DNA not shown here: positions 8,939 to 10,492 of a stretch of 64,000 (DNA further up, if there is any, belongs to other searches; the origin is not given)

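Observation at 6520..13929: Compact orphan lipid-tailoring cluster: sulfotransferase + acyl-AMP ligase + ACP + HxxxD acyltransferase + FAD oxidoreductase + ABC-2 exporter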

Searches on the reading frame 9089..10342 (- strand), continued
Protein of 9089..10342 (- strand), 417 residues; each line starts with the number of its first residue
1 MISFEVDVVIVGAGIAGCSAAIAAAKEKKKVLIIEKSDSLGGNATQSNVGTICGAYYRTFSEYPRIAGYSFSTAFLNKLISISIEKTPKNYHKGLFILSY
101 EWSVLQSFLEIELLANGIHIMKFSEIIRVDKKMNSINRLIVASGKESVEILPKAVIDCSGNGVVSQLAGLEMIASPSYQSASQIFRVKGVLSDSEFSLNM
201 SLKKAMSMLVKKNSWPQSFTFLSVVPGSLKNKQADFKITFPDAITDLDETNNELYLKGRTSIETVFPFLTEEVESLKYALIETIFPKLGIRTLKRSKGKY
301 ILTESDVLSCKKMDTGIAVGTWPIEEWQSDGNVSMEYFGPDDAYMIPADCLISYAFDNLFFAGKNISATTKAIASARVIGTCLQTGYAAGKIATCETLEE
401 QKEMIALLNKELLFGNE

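Call 27: find_homologous_proteins(query=window:9089-10342:-, max_evalue=1e-10)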
Query window:9089-10342:- (417 aa): 633 proteins with E <= 1e-10 among 8000 candidates; the best 120 are listed.
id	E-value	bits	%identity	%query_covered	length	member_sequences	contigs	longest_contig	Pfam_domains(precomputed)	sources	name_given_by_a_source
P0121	5.4e-270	913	100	100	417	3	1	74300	PF01946.24,PF01266.31,PF13450.13,PF00890.31,PF07992.21,PF03486.21,PF05834.19,PF01134.29,PF12831.14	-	-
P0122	3.2e-242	821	89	100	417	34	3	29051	PF01946.24,PF01266.31,PF13450.13,PF00890.31,PF07992.21,PF00070.34,PF03486.21,PF05834.19,PF01134.29,PF12831.14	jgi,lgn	jgi:hypothetical protein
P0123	2.3e-217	739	81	100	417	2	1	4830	PF01946.24,PF01266.31,PF13450.13,PF00890.31,PF07992.21,PF00070.34,PF03486.21,PF01134.29,PF12831.14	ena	-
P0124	2.9e-173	594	65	98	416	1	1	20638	PF01266.31,PF13450.13,PF00890.31,PF07992.21,PF00070.34,PF03486.21,PF01134.29,PF12831.14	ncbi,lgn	-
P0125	3.7e-172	591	65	99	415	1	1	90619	PF01266.31,PF13450.13,PF00890.31,PF07992.21,PF00070.34,PF03486.21,PF01134.29,PF12831.14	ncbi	ncbi:MAG: FAD-dependent oxidoreductase [Bacteroidota bacterium]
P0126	3.2e-171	588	64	100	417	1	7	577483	PF01266.31,PF13450.13,PF00890.31,PF07992.21,PF00070.34,PF03486.21,PF01134.29,PF12831.14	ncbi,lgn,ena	-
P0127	7.3e-165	567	63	98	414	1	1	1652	PF01946.24,PF01266.31,PF13450.13,PF00890.31,PF07992.21,PF00070.34,PF03486.21,PF12831.14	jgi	jgi:hypothetical protein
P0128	9.2e-162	556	62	99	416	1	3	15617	PF01266.31,PF13450.13,PF00890.31,PF07992.21,PF00070.34,PF03486.21,PF01134.29,PF12831.14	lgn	-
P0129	8.2e-158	543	61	98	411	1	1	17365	PF01266.31,PF13450.13,PF00890.31,PF07992.21,PF00070.34,PF03486.21,PF01134.29,PF12831.14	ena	-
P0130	1.1e-156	540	59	99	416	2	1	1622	PF01266.31,PF13450.13,PF00890.31,PF07992.21,PF00070.34,PF03486.21,PF01134.29,PF01494.26,PF12831.14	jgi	jgi:hypothetical protein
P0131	4.1e-155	535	58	99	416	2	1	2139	PF01946.24,PF01266.31,PF13450.13,PF00890.31,PF07992.21,PF00070.34,PF03486.21,PF05834.19,PF01494.26,PF12831.14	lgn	-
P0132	8.4e-155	533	58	99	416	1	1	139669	PF01266.31,PF13450.13,PF00890.31,PF07992.21,PF00070.34,PF03486.21,PF01134.29,PF12831.14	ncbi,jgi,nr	ncbi:MAG: binding protein [Bacteroidetes bacterium]|jgi:hypothetical protein|nr:binding protein [Bac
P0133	4.2e-154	531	58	99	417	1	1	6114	PF01266.31,PF13450.13,PF00890.31,PF07992.21,PF03486.21,PF01134.29,PF12831.14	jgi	-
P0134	6.8e-154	531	58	99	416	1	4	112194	PF01266.31,PF13450.13,PF00890.31,PF07992.21,PF00070.34,PF03486.21,PF01134.29,PF12831.14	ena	-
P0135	7.7e-154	530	59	99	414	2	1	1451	PF01266.31,PF13450.13,PF00890.31,PF07992.21,PF00070.34,PF03486.21,PF01134.29,PF12831.14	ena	-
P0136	1.6e-152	526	59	100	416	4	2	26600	PF01266.31,PF13450.13,PF00890.31,PF07992.21,PF00070.34,PF03486.21,PF12831.14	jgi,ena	-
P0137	1.8e-152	526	58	99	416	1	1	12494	PF01266.31,PF13450.13,PF00890.31,PF07992.21,PF03486.21,PF01134.29,PF12831.14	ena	-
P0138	2.4e-150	519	58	99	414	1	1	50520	PF01266.31,PF13450.13,PF00890.31,PF07992.21,PF00070.34,PF03486.21,PF01134.29,PF01494.26,PF12831.14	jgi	jgi:hypothetical protein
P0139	2.7e-150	519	57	99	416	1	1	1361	PF01266.31,PF13450.13,PF00890.31,PF07992.21,PF00070.34,PF03486.21,PF04820.21,PF01134.29,PF12831.14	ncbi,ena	-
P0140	3.0e-150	518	58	99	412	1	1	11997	PF01266.31,PF13450.13,PF00890.31,PF07992.21,PF00070.34,PF03486.21,PF01134.29,PF01494.26,PF12831.14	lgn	-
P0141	7.2e-149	514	56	99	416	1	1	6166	PF01946.24,PF01266.31,PF13450.13,PF00890.31,PF07992.21,PF00070.34,PF03486.21,PF01134.29,PF12831.14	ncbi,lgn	ncbi:MAG: FAD-dependent oxidoreductase [Bacteroidia bacterium]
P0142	2.1e-140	486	77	68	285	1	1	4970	PF12831.14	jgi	jgi:hypothetical protein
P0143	9.5e-134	464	52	99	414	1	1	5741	PF01946.24,PF01266.31,PF13450.13,PF00890.31,PF07992.21,PF00070.34,PF03486.21,PF01134.29,PF12831.14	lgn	-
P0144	1.7e-133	463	52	99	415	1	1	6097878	PF01266.31,PF13450.13,PF00890.31,PF07992.21,PF00070.34,PF03486.21,PF12831.14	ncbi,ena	-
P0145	2.3e-132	460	51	99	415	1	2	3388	PF01266.31,PF13450.13,PF00890.31,PF07992.21,PF00070.34,PF03486.21,PF12831.14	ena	-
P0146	3.0e-131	456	51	99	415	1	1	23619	PF01266.31,PF13450.13,PF00890.31,PF07992.21,PF00070.34,PF03486.21,PF12831.14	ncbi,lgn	-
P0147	4.3e-131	455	51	99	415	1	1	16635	PF01266.31,PF13450.13,PF00890.31,PF07992.21,PF00070.34,PF03486.21,PF12831.14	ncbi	ncbi:MAG: FAD-dependent oxidoreductase [Chryseolinea sp.]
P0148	4.9e-131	455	51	99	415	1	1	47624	PF01266.31,PF13450.13,PF00890.31,PF07992.21,PF00070.34,PF03486.21,PF01494.26,PF12831.14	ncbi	-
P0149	2.6e-130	453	51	99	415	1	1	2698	PF01266.31,PF13450.13,PF00890.31,PF07992.21,PF00070.34,PF03486.21,PF12831.14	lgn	-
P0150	5.2e-130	452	50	97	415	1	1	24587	PF01266.31,PF13450.13,PF00890.31,PF07992.21,PF00070.34,PF03486.21,PF12831.14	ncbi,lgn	-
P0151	5.4e-130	452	51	99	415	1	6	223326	PF01266.31,PF13450.13,PF00890.31,PF07992.21,PF00070.34,PF03486.21,PF01494.26,PF12831.14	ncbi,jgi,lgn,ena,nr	ncbi:MAG TPA: FAD-dependent oxidoreductase [Chryseolinea sp.]|nr:FAD-dependent oxidoreductase [Chrys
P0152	5.4e-129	449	50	99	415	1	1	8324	PF01266.31,PF13450.13,PF00890.31,PF07992.21,PF00070.34,PF03486.21,PF12831.14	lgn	-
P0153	7.3e-128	445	50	99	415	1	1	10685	PF01266.31,PF13450.13,PF00890.31,PF07992.21,PF00070.34,PF03486.21,PF01494.26,PF12831.14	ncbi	-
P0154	1.0e-127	444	52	99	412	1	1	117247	PF01946.24,PF01266.31,PF13450.13,PF00890.31,PF07992.21,PF03486.21,PF01134.29,PF12831.14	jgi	jgi:hypothetical protein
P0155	4.4e-127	442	49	99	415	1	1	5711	PF01266.31,PF13450.13,PF00890.31,PF07992.21,PF00070.34,PF03486.21,PF12831.14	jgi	jgi:hypothetical protein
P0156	7.8e-127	441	51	98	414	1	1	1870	PF01266.31,PF13450.13,PF00890.31,PF03486.21,PF12831.14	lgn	-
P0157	3.7e-126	439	51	94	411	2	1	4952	PF01266.31,PF00070.34,PF03486.21,PF12831.14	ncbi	-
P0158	2.0e-125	437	50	99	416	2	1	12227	PF01266.31,PF13450.13,PF00890.31,PF07992.21,PF03486.21,PF04820.21,PF12831.14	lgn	-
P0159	2.0e-124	434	49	94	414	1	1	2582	PF01266.31,PF13450.13,PF00890.31,PF03486.21,PF12831.14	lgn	-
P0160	2.3e-124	433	48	99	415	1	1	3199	PF01946.24,PF01266.31,PF13450.13,PF00890.31,PF07992.21,PF00070.34,PF03486.21,PF12831.14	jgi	-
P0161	3.7e-124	433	51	98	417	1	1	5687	PF01266.31,PF13450.13,PF00890.31,PF07992.21,PF00070.34,PF03486.21,PF12831.14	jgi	jgi:hypothetical protein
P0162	5.4e-124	432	52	98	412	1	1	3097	PF01946.24,PF01266.31,PF13450.13,PF00890.31,PF07992.21,PF03486.21,PF01134.29,PF12831.14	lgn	-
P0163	1.0e-123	431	49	99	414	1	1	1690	PF01266.31,PF13450.13,PF00890.31,PF07992.21,PF12831.14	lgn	-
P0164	5.9e-123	429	49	99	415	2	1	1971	PF01266.31,PF13450.13,PF00890.31,PF07992.21,PF03486.21,PF12831.14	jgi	jgi:hypothetical protein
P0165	1.8e-122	427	49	99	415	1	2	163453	PF01266.31,PF13450.13,PF00890.31,PF07992.21,PF03486.21,PF12831.14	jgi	jgi:glycine/D-amino acid oxidase-like deaminating enzyme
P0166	2.2e-122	427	49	93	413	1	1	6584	PF01266.31,PF13450.13,PF00890.31,PF07992.21,PF00070.34,PF03486.21,PF12831.14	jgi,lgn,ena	-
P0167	2.5e-122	427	48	99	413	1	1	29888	PF01266.31,PF13450.13,PF00890.31,PF07992.21,PF03486.21,PF12831.14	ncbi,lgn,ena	-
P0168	1.1e-121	424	50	99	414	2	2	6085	PF01266.31,PF13450.13,PF00890.31,PF07992.21,PF03486.21,PF12831.14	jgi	jgi:hypothetical protein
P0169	1.4e-121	424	64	75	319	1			PF01266.31,PF13450.13,PF00890.31,PF07992.21,PF00070.34,PF03486.21,PF05834.19,PF01134.29,PF12831.14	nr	nr:FAD-dependent oxidoreductase [Bacteroidota bacterium]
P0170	8.7e-121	422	49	98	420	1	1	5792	PF01266.31,PF13450.13,PF00890.31,PF03486.21,PF12831.14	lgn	-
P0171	9.4e-121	421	48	99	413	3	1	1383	PF01266.31,PF13450.13,PF00890.31,PF07992.21,PF00070.34,PF03486.21,PF01134.29,PF12831.14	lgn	-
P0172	4.2e-120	419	50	99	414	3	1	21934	PF01266.31,PF13450.13,PF00890.31,PF07992.21,PF03486.21,PF12831.14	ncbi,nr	ncbi:MAG TPA: FAD-dependent oxidoreductase [Cyclobacteriaceae bacterium]|nr:FAD-dependent oxidoreduc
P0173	6.0e-120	419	47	99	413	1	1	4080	PF01266.31,PF13450.13,PF00890.31,PF03486.21,PF12831.14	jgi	-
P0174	1.0e-119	418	48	93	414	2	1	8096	PF01266.31,PF13450.13,PF00890.31,PF07992.21,PF03486.21,PF12831.14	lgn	-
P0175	2.3e-119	417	48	94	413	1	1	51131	PF01266.31,PF13450.13,PF00890.31,PF07992.21,PF03486.21,PF12831.14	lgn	-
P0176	2.6e-119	417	51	93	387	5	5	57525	PF01266.31,PF13450.13,PF00890.31,PF07992.21,PF03486.21,PF12831.14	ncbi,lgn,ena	-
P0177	8.2e-119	415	48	99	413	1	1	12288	PF01266.31,PF13450.13,PF00890.31,PF07992.21,PF03486.21,PF12831.14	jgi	jgi:glycine/D-amino acid oxidase-like deaminating enzyme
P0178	9.8e-119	415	50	94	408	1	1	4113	PF01266.31,PF13450.13,PF00890.31,PF07992.21,PF00070.34,PF03486.21,PF04820.21,PF01134.29,PF12831.14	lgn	-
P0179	4.1e-118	413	49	96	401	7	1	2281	PF01266.31,PF12831.14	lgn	-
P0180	7.1e-118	412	48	93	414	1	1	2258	PF01266.31,PF13450.13,PF00890.31,PF07992.21,PF03486.21,PF12831.14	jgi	-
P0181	7.4e-118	412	49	99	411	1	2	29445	PF01266.31,PF13450.13,PF00890.31,PF07992.21,PF12831.14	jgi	jgi:2-polyprenyl-6-methoxyphenol hydroxylase-like FAD-dependent oxidoreductase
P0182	7.9e-118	412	47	94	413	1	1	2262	PF01946.24,PF01266.31,PF13450.13,PF00890.31,PF07992.21,PF03486.21,PF01134.29,PF12831.14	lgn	-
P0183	1.9e-117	411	46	99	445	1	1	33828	PF01266.31,PF13450.13,PF00890.31,PF07992.21,PF03486.21,PF01494.26,PF12831.14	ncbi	-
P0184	4.0e-117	409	47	99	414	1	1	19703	PF01266.31,PF13450.13,PF00890.31,PF07992.21,PF03486.21,PF12831.14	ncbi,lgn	-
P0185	9.0e-117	408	49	94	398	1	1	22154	PF01266.31,PF13450.13,PF00890.31,PF07992.21,PF00070.34,PF03486.21,PF01134.29,PF12831.14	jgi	jgi:2-polyprenyl-6-methoxyphenol hydroxylase-like FAD-dependent oxidoreductase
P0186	1.3e-116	408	48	99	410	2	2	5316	PF01266.31,PF13450.13,PF00890.31,PF03486.21,PF12831.14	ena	-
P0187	9.4e-116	405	49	93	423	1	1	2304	PF01266.31,PF00890.31,PF07992.21,PF03486.21,PF12831.14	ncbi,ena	-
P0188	2.4e-114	400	48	99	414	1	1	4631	PF01266.31,PF13450.13,PF00890.31,PF07992.21,PF00070.34,PF03486.21,PF01134.29,PF12831.14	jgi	jgi:hypothetical protein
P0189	4.3e-114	399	47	98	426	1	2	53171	PF01266.31,PF13450.13,PF00890.31,PF07992.21,PF12831.14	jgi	-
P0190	1.1e-113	398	47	99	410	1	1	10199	PF01266.31,PF13450.13,PF00890.31,PF03486.21,PF12831.14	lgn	-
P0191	2.4e-113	397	47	99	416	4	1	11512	PF01266.31,PF13450.13,PF00890.31,PF07992.21,PF03486.21,PF12831.14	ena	-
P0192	5.2e-113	396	47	93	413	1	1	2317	PF01266.31,PF13450.13,PF00890.31,PF07992.21,PF03486.21,PF12831.14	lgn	-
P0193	1.6e-112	394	48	99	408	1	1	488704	PF01946.24,PF01266.31,PF13450.13,PF00890.31,PF07992.21,PF00070.34,PF03486.21,PF01134.29,PF12831.14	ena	-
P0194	1.1e-111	392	46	99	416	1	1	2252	PF01266.31,PF13450.13,PF00890.31,PF07992.21,PF00070.34,PF03486.21,PF12831.14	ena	-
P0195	1.8e-111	391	47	99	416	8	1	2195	PF01266.31,PF13450.13,PF00890.31,PF03486.21,PF12831.14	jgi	jgi:glycine/D-amino acid oxidase-like deaminating enzyme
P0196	6.9e-111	389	47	94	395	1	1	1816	PF01266.31,PF13450.13,PF00890.31,PF07992.21,PF00070.34,PF03486.21,PF04820.21,PF01134.29,PF01494.26,PF12831.14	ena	-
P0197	4.7e-110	386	45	93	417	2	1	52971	PF01266.31,PF13450.13,PF00890.31,PF07992.21,PF12831.14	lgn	-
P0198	4.1e-109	383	47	90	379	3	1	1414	PF12831.14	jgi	jgi:hypothetical protein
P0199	6.2e-109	382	48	97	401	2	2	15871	PF03486.21,PF12831.14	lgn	-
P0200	1.1e-107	378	49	95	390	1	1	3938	PF01266.31,PF13450.13,PF00890.31,PF03486.21,PF12831.14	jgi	-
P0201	3.8e-107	377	47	97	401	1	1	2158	PF03486.21,PF12831.14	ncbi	-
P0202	7.8e-106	372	46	99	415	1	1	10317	PF01266.31,PF13450.13,PF00890.31,PF07992.21,PF03486.21,PF12831.14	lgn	-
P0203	1.7e-105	371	49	94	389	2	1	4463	PF01266.31,PF13450.13,PF00890.31,PF07992.21,PF03486.21,PF01134.29,PF12831.14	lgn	-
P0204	1.2e-104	368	45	95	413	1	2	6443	PF01266.31,PF13450.13,PF00890.31,PF07992.21,PF00070.34,PF03486.21,PF01134.29,PF12831.14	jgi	-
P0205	1.4e-104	368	46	94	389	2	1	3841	PF01946.24,PF01266.31,PF13450.13,PF00890.31,PF07992.21,PF00070.34,PF03486.21,PF01134.29,PF12831.14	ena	-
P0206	1.6e-104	368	45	92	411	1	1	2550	PF01266.31,PF13450.13,PF00890.31,PF07992.21,PF03486.21,PF01494.26,PF12831.14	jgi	jgi:hypothetical protein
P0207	6.3e-103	363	46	99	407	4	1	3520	PF01266.31,PF13450.13,PF00890.31,PF07992.21,PF00070.34,PF03486.21,PF12831.14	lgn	-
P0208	9.3e-103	362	45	93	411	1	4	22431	PF01266.31,PF13450.13,PF00890.31,PF07992.21,PF03486.21,PF01494.26,PF12831.14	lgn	-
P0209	1.8e-101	358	45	87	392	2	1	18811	PF01266.31,PF13450.13,PF00890.31,PF07992.21,PF01134.29,PF12831.14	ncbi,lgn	-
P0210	4.4e-101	357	46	92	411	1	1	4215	PF01266.31,PF13450.13,PF00890.31,PF03486.21,PF12831.14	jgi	jgi:hypothetical protein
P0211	2.9e-100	354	43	98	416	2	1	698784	PF01266.31,PF13450.13,PF00890.31,PF07992.21,PF03486.21,PF12831.14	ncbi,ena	-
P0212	1.3e-99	352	43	92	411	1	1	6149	PF01266.31,PF00890.31,PF07992.21,PF01494.26,PF12831.14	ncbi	-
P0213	2.7e-99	351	44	92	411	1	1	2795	PF01266.31,PF13450.13,PF00890.31,PF07992.21,PF03486.21,PF01494.26,PF12831.14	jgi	jgi:hypothetical protein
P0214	2.9e-99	351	44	98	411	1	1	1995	PF01266.31,PF13450.13,PF00890.31,PF07992.21,PF03486.21,PF01494.26,PF12831.14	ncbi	-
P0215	4.8e-99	350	44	98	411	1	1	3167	PF01266.31,PF13450.13,PF00890.31,PF07992.21,PF03486.21,PF12831.14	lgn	-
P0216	1.6e-98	348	42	93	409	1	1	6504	PF01266.31,PF00890.31,PF07992.21,PF03486.21,PF01494.26,PF12831.14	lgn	-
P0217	1.8e-98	348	43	98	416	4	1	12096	PF01266.31,PF13450.13,PF00890.31,PF07992.21,PF03486.21,PF12831.14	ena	-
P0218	3.4e-97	344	44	93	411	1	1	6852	PF01266.31,PF13450.13,PF00890.31,PF07992.21,PF03486.21,PF01494.26,PF12831.14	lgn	-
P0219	5.3e-97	343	43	99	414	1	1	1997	PF01266.31,PF13450.13,PF00890.31,PF07992.21,PF00070.34,PF03486.21,PF01134.29,PF01494.26,PF12831.14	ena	-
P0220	1.2e-96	342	42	99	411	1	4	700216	PF01266.31,PF13450.13,PF00890.31,PF07992.21,PF12831.14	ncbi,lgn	-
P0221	6.7e-96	340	45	88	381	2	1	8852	PF01266.31,PF13450.13,PF00890.31,PF07992.21,PF03486.21,PF12831.14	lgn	-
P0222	1.1e-95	339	42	94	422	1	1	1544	PF01266.31,PF13450.13,PF00890.31,PF07992.21,PF03486.21,PF12831.14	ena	-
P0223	1.6e-95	338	42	99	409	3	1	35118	PF01266.31,PF13450.13,PF00890.31,PF07992.21,PF00070.34,PF03486.21,PF01134.29,PF12831.14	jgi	-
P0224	2.0e-95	338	43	92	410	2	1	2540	PF01266.31,PF13450.13,PF00890.31,PF07992.21,PF03486.21,PF01494.26,PF12831.14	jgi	jgi:hypothetical protein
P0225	1.5e-94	335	44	92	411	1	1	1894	PF01266.31,PF00890.31,PF07992.21,PF00070.34,PF03486.21,PF12831.14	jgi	jgi:hypothetical protein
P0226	1.1e-93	332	44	98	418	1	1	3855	PF01266.31,PF13450.13,PF00890.31,PF07992.21,PF03486.21,PF01134.29,PF12831.14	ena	-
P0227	1.6e-93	332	42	99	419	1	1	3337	PF01266.31,PF13450.13,PF00890.31,PF07992.21,PF00070.34,PF03486.21,PF04820.21,PF01134.29,PF01494.26,PF12831.14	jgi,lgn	jgi:2-polyprenyl-6-methoxyphenol hydroxylase-like FAD-dependent oxidoreductase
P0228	2.0e-93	331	43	99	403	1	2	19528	PF01266.31,PF13450.13,PF00890.31,PF07992.21,PF03486.21,PF12831.14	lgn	-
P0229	3.2e-93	331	42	99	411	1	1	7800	PF01266.31,PF00890.31,PF03486.21,PF12831.14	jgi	jgi:hypothetical protein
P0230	3.6e-93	331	43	97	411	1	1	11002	PF01266.31,PF13450.13,PF00890.31,PF07992.21,PF12831.14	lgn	-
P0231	4.0e-93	330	47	86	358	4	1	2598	PF12831.14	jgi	jgi:hypothetical protein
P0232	3.3e-92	327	43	99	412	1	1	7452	PF01266.31,PF00890.31,PF07992.21,PF03486.21,PF01494.26,PF12831.14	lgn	-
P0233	5.0e-92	327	51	77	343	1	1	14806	PF12831.14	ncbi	ncbi:MAG TPA: FAD-dependent oxidoreductase, partial [Cyclobacteriaceae bacterium]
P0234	1.3e-91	326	42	97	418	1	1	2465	PF01946.24,PF01266.31,PF13450.13,PF00890.31,PF07992.21,PF01494.26,PF12831.14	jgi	-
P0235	2.2e-91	325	41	93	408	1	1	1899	PF01266.31,PF00890.31,PF07992.21,PF03486.21,PF12831.14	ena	-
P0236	3.6e-91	324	43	98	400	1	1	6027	PF01266.31,PF00890.31,PF07992.21,PF03486.21,PF12831.14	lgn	-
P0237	6.7e-91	323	43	87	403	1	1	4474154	PF01266.31,PF13450.13,PF00890.31,PF07992.21,PF03486.21,PF12831.14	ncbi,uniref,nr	ncbi:FAD-dependent oxidoreductase [Reichenbachiella agarivorans]|uniref:FAD-dependent oxidoreductase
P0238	1.5e-90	322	43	90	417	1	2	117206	PF01266.31,PF13450.13,PF00890.31,PF07992.21,PF03486.21,PF01134.29,PF12831.14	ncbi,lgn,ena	-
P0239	5.7e-90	320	43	97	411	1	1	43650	PF01266.31,PF00890.31,PF07992.21,PF01134.29,PF12831.14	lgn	-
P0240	6.6e-90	320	42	97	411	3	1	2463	PF01266.31,PF13450.13,PF00890.31,PF12831.14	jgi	jgi:hypothetical protein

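Call 40: predict_structure(alignment_id=A2)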
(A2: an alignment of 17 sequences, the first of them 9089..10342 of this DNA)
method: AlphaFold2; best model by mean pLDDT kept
length: 417 residues; sequences in the alignment: 17
mean_pLDDT: 91.5   pTM: 0.92
mean pLDDT of the five models: 91.5, 90.7, 90.0, 90.0, 88.3
residues with pLDDT >= 90: 314; 70-90: 89; 50-70: 13; < 50: 1
segments of 3 or more residues with pLDDT < 50: none
pLDDT, mean of each block of 10 residues (from residue 1): 89 96 98 95 88 92 92 94 89 90 94 97 96 96 93 95 93 84 95 94 96 93 90 92 88 94 96 97 88 83 92 94 85 86 95 96 78 76 96 97 97 70
secondary structure, 60 per line:
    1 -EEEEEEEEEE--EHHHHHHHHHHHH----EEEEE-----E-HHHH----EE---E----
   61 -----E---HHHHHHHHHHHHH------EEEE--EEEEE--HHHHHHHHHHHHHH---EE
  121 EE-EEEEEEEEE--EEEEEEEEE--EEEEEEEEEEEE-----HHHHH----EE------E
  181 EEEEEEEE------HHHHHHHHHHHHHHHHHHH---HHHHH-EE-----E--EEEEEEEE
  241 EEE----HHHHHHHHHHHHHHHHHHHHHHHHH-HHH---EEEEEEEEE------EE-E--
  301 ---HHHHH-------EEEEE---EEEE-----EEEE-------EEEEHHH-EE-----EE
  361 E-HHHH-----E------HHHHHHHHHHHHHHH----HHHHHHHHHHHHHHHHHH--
elements in order: E2-11 H15-26 E31-35 H43-46 H70-82 E89-92 E95-99 H102-115 E119-122 E124-132 E135-143 E146-157 H163-167 E180-188 H195-213 H217-221 E233-243 H248-272 E280-288 H304-308 E316-320 E324-327 E333-336 E344-347 E359-361 H363-366 H379-393 H398-415
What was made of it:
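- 9089..10342 (-): FAD-dependent oxidoreductase of family PF12831 (417 aa). Reaction unknown. AlphaFold model pLDDT 91.5 (call 40).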

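Call 42: fold_search(model_id=the predicted structure, library=pdb)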
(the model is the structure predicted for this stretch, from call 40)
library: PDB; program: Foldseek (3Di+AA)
matches with E <= 10: 1986; with E <= 0.001: 1508
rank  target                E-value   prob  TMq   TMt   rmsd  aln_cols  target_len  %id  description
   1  3oz2                  6.6e-15  1.00  0.45  0.47   9.7       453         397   15  Crystal structure of a geranylgeranyl bacteriochlorophyll reductase-like (Ta0516) from Thermoplasma acidophilum at 1.60  (released 2010-10-27)
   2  8urd_C                1.5e-13  1.00  0.42  0.43  10.4       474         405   10  Bacillus niacini flavin monooxygenase with bound (2,6)DHP (released 2024-09-18)
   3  5vqb_A                2.6e-13  1.00  0.40  0.36  11.6       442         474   12  Crystal structure of rifampin monooxygenase from Streptomyces venezuelae, complex with FAD (released 2017-08-16)
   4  8urc_A                3.9e-13  1.00  0.43  0.44  10.3       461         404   11  Bacillus niacini flavin monooxygenase (released 2024-09-18)
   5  6brd_C                5.1e-13  1.00  0.47  0.43   9.0       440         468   13  Crystal structure of rifampin monooxygenase from Streptomyces venezuelae, complexed with rifampin and FAD (released 2017-12-13)
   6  2x3n                  6.1e-13  1.00  0.40  0.45  10.8       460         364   13  Crystal structure of pqsL, a probable FAD-dependent monooxygenase from Pseudomonas aeruginosa (released 2010-07-21)
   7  6t86                  6.9e-13  1.00  0.46  0.42  13.6       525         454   12  Urocanate reductase in complex with FAD (released 2021-03-03)
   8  5dbj_A                6.9e-13  1.00  0.46  0.44  12.5       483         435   12  Crystal structure of halogenase PltA (released 2015-10-07)
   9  8fhj_C                6.9e-13  1.00  0.40  0.32  10.9       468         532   12  Crystal structure of a FAD monooxygenease from Methylocystis sp. Strain SB2 (released 2023-05-03)
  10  4k2x_A                7.8e-13  1.00  0.48  0.42   9.7       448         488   11  OxyS anhydrotetracycline hydroxylase from Streptomyces rimosus (released 2013-05-15)
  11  5bva                  8.3e-13  1.00  0.45  0.47  11.1       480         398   12  Structure of flavin-dependent brominase Bmp2 (released 2016-03-09)
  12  5vqb_B                8.3e-13  1.00  0.41  0.38  10.1       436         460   13  Crystal structure of rifampin monooxygenase from Streptomyces venezuelae, complex with FAD (released 2017-08-16)
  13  2qa1                  9.4e-13  1.00  0.44  0.39   8.7       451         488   12  Crystal structure of PgaE, an aromatic hydroxylase involved in angucycline biosynthesis (released 2007-08-14)
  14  6bzn_B                1.0e-12  1.00  0.37  0.32  11.2       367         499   15  Crystal structure of halogenase PltM (released 2019-03-20)
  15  8zop                  1.1e-12  1.00  0.45  0.46   9.5       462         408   10  Structure of FasV in complex with FAD (released 2025-04-02)
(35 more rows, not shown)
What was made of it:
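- The FAD model resembles group-A monooxygenases and the carrier-protein-dependent halogenases PltA and Bmp2, though weakly (call 42).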
